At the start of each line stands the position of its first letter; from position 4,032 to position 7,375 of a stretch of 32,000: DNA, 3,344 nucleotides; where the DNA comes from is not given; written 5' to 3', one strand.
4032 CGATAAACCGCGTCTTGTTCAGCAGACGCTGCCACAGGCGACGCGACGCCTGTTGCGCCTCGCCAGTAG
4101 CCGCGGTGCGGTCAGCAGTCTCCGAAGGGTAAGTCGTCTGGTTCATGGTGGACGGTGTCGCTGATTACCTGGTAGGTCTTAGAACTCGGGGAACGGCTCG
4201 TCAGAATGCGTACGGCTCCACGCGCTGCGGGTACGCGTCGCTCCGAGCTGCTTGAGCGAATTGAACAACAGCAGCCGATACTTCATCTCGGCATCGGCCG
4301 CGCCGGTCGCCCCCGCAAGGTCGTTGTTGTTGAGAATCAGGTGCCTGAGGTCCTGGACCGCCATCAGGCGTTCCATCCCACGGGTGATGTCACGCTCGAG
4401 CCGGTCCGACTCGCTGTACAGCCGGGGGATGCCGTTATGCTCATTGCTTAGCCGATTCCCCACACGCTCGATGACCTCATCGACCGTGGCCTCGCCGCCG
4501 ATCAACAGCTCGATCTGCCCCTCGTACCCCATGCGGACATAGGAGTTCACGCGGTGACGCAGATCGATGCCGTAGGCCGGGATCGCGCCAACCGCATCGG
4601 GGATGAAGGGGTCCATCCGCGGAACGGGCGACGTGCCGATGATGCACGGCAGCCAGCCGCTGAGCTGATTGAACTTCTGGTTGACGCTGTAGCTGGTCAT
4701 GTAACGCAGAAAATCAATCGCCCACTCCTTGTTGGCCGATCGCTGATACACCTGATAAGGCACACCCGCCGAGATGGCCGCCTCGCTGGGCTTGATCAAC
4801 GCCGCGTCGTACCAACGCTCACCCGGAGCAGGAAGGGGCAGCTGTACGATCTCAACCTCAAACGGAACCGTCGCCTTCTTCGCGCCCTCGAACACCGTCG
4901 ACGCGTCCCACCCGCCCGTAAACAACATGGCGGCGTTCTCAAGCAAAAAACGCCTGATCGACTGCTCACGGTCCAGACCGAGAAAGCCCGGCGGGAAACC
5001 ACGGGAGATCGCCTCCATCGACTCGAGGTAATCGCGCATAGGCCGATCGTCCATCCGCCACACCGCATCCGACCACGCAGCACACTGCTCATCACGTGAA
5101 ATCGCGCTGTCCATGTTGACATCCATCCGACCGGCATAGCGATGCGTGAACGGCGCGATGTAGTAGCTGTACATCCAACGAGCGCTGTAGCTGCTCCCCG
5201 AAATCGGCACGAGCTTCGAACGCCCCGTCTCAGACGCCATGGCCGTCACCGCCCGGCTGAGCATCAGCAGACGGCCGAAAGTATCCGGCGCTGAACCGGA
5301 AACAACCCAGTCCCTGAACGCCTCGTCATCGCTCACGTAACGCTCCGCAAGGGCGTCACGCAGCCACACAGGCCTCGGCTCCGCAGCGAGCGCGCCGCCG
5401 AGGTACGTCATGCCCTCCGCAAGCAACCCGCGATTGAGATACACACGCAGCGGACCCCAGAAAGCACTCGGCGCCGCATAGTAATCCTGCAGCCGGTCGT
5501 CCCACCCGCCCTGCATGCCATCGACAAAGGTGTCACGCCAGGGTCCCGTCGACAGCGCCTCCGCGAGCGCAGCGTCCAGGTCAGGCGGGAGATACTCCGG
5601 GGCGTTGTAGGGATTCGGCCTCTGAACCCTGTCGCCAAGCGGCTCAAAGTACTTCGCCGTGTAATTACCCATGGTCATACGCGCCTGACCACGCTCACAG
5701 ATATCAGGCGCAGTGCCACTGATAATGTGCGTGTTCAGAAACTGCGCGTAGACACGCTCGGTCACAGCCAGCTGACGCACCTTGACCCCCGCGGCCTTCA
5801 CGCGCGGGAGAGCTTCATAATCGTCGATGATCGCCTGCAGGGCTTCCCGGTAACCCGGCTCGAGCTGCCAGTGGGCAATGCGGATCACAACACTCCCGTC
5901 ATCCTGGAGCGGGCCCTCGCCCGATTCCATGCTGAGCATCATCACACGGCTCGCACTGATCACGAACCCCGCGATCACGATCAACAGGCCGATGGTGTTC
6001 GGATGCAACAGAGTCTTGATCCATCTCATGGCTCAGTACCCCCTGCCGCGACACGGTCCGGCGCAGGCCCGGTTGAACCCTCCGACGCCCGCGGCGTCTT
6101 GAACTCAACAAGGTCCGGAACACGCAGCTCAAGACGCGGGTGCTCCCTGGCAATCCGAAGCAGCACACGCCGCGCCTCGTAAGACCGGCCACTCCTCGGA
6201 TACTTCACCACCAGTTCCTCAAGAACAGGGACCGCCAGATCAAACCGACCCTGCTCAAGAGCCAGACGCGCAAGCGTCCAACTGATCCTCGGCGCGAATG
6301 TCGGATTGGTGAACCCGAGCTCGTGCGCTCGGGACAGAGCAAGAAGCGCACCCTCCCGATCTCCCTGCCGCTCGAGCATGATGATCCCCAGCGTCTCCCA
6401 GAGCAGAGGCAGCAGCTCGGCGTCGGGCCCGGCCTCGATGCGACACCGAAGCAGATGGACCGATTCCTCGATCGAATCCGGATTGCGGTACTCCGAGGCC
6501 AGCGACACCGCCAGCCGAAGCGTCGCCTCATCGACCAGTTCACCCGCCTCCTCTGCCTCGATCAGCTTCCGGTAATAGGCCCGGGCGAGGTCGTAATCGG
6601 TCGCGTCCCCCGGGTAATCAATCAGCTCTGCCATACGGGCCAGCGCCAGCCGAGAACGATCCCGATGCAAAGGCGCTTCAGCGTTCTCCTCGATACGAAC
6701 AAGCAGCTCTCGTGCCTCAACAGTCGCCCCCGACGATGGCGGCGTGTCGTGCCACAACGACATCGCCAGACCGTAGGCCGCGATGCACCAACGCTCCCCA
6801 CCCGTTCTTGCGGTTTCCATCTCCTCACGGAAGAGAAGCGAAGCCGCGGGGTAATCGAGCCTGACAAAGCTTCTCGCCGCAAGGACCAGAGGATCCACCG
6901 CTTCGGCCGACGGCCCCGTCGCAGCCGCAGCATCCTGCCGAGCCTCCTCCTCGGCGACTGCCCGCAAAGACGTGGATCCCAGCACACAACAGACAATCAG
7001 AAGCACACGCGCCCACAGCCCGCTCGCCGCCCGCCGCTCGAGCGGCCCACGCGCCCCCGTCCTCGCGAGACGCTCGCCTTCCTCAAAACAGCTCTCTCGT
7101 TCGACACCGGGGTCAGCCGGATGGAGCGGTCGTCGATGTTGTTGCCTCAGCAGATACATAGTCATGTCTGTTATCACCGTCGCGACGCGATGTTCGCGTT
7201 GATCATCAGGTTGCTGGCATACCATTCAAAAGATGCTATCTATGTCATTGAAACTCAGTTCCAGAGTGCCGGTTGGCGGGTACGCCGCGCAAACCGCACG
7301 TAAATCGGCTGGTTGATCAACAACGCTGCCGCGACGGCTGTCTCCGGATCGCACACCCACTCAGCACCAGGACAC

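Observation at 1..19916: A 20-kb single-strand, SusC/D-free glycan utilisation operon with surface depolymerases, an ABC importer and an all-cytoplasmic processing set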

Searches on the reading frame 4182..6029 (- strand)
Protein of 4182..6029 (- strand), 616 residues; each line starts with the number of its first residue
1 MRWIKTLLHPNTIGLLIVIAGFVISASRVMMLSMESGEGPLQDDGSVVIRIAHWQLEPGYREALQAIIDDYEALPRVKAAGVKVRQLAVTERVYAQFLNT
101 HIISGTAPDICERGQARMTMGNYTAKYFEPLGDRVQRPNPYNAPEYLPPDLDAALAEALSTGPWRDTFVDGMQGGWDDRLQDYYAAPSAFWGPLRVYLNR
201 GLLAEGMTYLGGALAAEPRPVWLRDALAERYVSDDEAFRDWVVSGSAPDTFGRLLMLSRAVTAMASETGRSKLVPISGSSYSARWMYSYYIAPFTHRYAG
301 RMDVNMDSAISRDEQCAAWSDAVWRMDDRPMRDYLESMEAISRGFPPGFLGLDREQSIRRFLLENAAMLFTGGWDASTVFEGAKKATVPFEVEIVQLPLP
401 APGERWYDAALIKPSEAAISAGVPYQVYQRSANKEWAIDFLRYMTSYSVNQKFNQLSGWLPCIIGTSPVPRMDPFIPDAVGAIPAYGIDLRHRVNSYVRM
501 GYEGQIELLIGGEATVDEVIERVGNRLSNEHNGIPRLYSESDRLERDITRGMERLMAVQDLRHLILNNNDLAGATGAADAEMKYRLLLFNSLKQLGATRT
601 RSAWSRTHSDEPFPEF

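Call 7: search_protein_families(library=pfam, proteins=[window:4182-6029:-], max_evalue=0.01)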
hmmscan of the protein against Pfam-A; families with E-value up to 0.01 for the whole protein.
window:4182-6029:- (616 aa): 2 families
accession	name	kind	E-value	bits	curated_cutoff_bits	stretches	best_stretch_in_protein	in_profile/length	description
PF01547.30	SBP_bac_1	-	0.00017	22.2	26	0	345-447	209-303/307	Bacterial extracellular solute-binding protein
PF13416.11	SBP_bac_8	-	0.0038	17.5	27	1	356-462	177-261/279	Bacterial extracellular solute-binding protein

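Call 10: search_protein_families(library=ncbifam, proteins=[window:4182-6029:-], max_evalue=0.01)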
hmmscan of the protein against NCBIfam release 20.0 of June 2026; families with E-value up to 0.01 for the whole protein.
window:4182-6029:- (616 aa): 1 family
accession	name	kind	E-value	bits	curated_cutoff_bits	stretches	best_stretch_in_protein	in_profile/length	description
TIGR03851.1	chitin_NgcE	equivalog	0.00013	21.1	399.65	1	334-522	248-433/450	N-acetylglucosamine/diacetylchitobiose ABC transporter substrate-binding protein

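Call 56: find_homologous_proteins(query=window:4182-6029:-, max_evalue=0.00001)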
Query window:4182-6029:- (616 aa): 147 proteins with E <= 0.00001 among 8000 candidates; the best 120 are listed.
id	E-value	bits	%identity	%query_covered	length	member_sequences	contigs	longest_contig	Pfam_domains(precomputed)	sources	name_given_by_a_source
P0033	0.0e+0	1417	100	100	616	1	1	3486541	-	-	-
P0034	1.0e-216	739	54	99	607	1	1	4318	PF13416.12,PF01547.31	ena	-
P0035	1.7e-168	580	44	100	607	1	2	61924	-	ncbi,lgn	-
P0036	9.1e-158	545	43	98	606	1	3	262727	PF01547.31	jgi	jgi:raffinose/stachyose/melibiose transport system substrate-binding protein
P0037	6.2e-157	542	41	99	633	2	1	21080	-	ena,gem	-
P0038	5.9e-156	539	41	99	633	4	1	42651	-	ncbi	ncbi:MAG: hypothetical protein ACYC26_04825 [Phycisphaerales bacterium]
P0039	1.5e-155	537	44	98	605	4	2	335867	PF13416.12,PF01547.31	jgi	jgi:raffinose/stachyose/melibiose transport system substrate-binding protein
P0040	9.0e-154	531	43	97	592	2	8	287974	PF13416.12,PF01547.31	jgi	jgi:raffinose/stachyose/melibiose transport system substrate-binding protein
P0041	1.2e-153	531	42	98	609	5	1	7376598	PF13416.12,PF01547.31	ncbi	-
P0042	4.4e-153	529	46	90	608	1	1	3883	-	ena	-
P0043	2.9e-152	527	41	98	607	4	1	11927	PF13416.12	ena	-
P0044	3.0e-152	526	40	98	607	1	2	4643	PF13416.12,PF01547.31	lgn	-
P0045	1.4e-151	524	43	99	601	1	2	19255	PF13416.12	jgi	-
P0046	3.0e-149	517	41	100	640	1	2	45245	PF13416.12,PF01547.31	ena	-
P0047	4.0e-149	516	42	98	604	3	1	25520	-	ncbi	ncbi:MAG: hypothetical protein AAF842_01780 [Planctomycetota bacterium]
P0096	4.3e-135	470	39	93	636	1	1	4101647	-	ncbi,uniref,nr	ncbi:hypothetical protein [Algisphaera agarilytica]|uniref:Raffinose/stachyose/melibiose transport s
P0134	5.8e-118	413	35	100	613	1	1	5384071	PF13416.12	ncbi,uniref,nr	ncbi:extracellular solute-binding protein [Coraliomargarita algicola]|uniref:Extracellular solute-bi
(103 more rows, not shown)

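Call 58: find_encoding_contigs(protein=P0035, flank=10000, max_places=1)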
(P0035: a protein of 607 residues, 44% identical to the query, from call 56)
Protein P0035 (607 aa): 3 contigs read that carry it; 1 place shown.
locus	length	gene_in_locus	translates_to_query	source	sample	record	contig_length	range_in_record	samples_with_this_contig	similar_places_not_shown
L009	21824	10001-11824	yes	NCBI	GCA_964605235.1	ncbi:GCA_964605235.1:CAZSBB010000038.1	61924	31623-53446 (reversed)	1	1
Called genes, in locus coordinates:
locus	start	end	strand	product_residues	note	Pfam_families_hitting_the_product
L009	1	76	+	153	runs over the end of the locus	PF01502:PRA-CH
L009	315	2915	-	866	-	PF02518:HATPase_c, PF00204:DNA_gyraseB, PF01751:Toprim, PF00986:DNA_gyraseB_C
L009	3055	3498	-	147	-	PF10604:Polyketide_cyc2 (faint), PF08327:AHSA1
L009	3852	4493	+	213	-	PF12766:Pyridox_oxase_2 (weak), PF01243:PNPOx_N, PF10590:PNP_phzG_C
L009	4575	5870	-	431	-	PF13485:Peptidase_MA_2 (weak), PF07607:DUF1570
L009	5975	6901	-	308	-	PF17848:Zn_ribbon_ACC, PF01039:Carboxyl_trans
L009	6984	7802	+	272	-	PF01557:FAA_hydrolase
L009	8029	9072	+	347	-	PF00356:LacI, PF00532:Peripla_BP_1, PF13377:Peripla_BP_3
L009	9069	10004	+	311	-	-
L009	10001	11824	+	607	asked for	-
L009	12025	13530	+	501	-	-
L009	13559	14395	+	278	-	PF00528:BPD_transp_1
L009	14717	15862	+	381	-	-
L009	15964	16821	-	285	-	-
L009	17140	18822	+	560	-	PF01943:Polysacc_synt, PF13440:Polysacc_synt_3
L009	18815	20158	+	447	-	PF08003:Methyltransf_9 (weak)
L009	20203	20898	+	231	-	PF00535:Glycos_transf_2, PF10111:Glyco_tranf_2_2, PF13641:Glyco_tranf_2_3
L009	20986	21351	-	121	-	PF06155:GBBH-like_N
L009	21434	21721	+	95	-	-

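Call 59: find_encoding_contigs(protein=P0096, flank=10000, max_places=1)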
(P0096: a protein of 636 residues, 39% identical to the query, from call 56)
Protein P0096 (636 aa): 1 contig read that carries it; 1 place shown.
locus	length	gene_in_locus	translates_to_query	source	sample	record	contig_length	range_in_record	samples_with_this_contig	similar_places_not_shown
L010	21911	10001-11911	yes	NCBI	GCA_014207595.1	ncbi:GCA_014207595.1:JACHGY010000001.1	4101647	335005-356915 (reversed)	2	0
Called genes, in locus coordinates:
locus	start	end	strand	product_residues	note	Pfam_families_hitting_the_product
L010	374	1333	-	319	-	PF00480:ROK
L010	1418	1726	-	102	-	PF02686:GatC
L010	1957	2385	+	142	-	PF14489:QueF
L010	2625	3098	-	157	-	-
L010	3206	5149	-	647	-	PF00990:GGDEF, PF00563:EAL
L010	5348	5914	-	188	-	PF03352:Adenine_glyco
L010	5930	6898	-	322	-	-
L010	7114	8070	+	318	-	PF02629:CoA_binding, PF00549:Ligase_CoA, PF13607:Succ_CoA_lig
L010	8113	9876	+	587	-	PF02463:SMC_N (faint), PF11398:DUF2813 (faint), PF13175:AAA_15 (weak), PF13304:AAA_21, PF13175:AAA_15, PF20469:OLD-like_TOPRIM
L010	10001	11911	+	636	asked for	-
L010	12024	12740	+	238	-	PF13505:OMP_b-brl (weak), PF02462:Opacity (weak)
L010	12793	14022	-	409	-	PF03616:Glt_symporter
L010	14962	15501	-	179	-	-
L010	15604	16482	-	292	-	PF07963:N_methyl, PF07596:SBP_bac_10 (faint)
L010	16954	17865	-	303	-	PF17773:UPF0176_N, PF00581:Rhodanese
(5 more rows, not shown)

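Call 60: find_encoding_contigs(protein=P0134, flank=10000, max_places=1)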
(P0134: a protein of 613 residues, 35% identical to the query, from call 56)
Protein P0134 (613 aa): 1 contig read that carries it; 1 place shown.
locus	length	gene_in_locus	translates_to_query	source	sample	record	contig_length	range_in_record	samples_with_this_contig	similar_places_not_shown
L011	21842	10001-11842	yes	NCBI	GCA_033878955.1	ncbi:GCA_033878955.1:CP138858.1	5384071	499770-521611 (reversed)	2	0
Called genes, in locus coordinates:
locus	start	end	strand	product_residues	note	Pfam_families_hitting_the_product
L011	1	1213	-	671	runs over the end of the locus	PF03629:SASA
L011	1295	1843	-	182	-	PF01252:Peptidase_A8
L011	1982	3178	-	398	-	PF01544:CorA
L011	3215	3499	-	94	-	PF01985:CRS1_YhbY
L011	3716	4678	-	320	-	PF05448:AXE1, PF00561:Abhydrolase_1, PF12697:Abhydrolase_6 (weak), PF00326:Peptidase_S9 (weak)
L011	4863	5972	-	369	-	PF01408:GFO_IDH_MocA, PF03447:NAD_binding_3 (faint), PF02894:GFO_IDH_MocA_C, PF22725:GFO_IDH_MocA_C3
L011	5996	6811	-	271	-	PF01261:AP_endonuc_2 (weak)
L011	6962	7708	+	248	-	PF00165:HTH_AraC (weak), PF12833:HTH_18, PF00165:HTH_AraC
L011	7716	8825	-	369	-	PF00392:GntR, PF13545:HTH_Crp_2 (faint), PF13377:Peripla_BP_3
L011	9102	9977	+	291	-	PF13424:TPR_12 (faint), PF13174:TPR_6 (faint)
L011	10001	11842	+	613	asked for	PF13416:SBP_bac_8 (faint)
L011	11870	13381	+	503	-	PF00528:BPD_transp_1 (faint)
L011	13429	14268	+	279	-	PF00528:BPD_transp_1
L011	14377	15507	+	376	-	PF00005:ABC_tran, PF17912:OB_MalK, PF08402:TOBE_2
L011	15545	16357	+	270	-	PF01120:Alpha_L_fucos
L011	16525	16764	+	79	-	-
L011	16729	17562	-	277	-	PF00165:HTH_AraC (faint), PF12833:HTH_18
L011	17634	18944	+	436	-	PF01408:GFO_IDH_MocA, PF22725:GFO_IDH_MocA_C3, PF02894:GFO_IDH_MocA_C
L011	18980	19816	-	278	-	PF02311:AraC_binding, PF13545:HTH_Crp_2 (faint), PF00165:HTH_AraC (weak), PF12833:HTH_18, PF00165:HTH_AraC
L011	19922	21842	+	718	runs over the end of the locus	PF02056:Glyco_hydro_4, PF11975:Glyco_hydro_4C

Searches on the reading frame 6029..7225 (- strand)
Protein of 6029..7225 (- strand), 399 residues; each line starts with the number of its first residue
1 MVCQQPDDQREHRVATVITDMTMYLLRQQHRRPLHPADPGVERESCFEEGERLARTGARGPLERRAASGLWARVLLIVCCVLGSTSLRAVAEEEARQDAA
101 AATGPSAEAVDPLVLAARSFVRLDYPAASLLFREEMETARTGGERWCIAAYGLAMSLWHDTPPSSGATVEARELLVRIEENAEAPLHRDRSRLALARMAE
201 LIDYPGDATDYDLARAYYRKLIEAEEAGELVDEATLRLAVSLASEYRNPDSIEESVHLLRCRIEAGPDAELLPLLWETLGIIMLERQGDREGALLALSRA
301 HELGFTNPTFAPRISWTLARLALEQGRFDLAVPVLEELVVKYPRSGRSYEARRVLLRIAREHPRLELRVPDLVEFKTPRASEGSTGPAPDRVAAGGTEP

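Call 6: search_protein_families(library=pfam, proteins=[window:6029-7225:-], max_evalue=0.01)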
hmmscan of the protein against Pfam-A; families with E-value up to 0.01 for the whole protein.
window:6029-7225:- (399 aa): 6 families
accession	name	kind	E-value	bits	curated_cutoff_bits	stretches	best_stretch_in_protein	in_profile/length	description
PF13174.12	TPR_6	-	6.3e-08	33.2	26.3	0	318-345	6-33/33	Tetratricopeptide repeat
PF13432.12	TPR_16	-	1.4e-07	32.3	32.7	2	318-366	3-48/65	Tetratricopeptide repeat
PF07719.23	TPR_2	-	9.6e-06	25.8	27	0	316-344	5-33/34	Tetratricopeptide repeat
PF14559.12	TPR_19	-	0.00016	22.3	25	1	287-345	4-58/68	Tetratricopeptide repeat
PF13428.12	TPR_14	-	0.00047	21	23.5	1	313-349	2-38/44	Tetratricopeptide repeat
PF13181.12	TPR_8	-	0.0015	19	25.7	0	210-226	16-32/34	Tetratricopeptide repeat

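Call 10: search_protein_families(library=ncbifam, proteins=[window:6029-7225:-], max_evalue=0.01)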
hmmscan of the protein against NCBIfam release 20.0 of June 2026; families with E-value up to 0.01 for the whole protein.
window:6029-7225:- (399 aa): 0 families
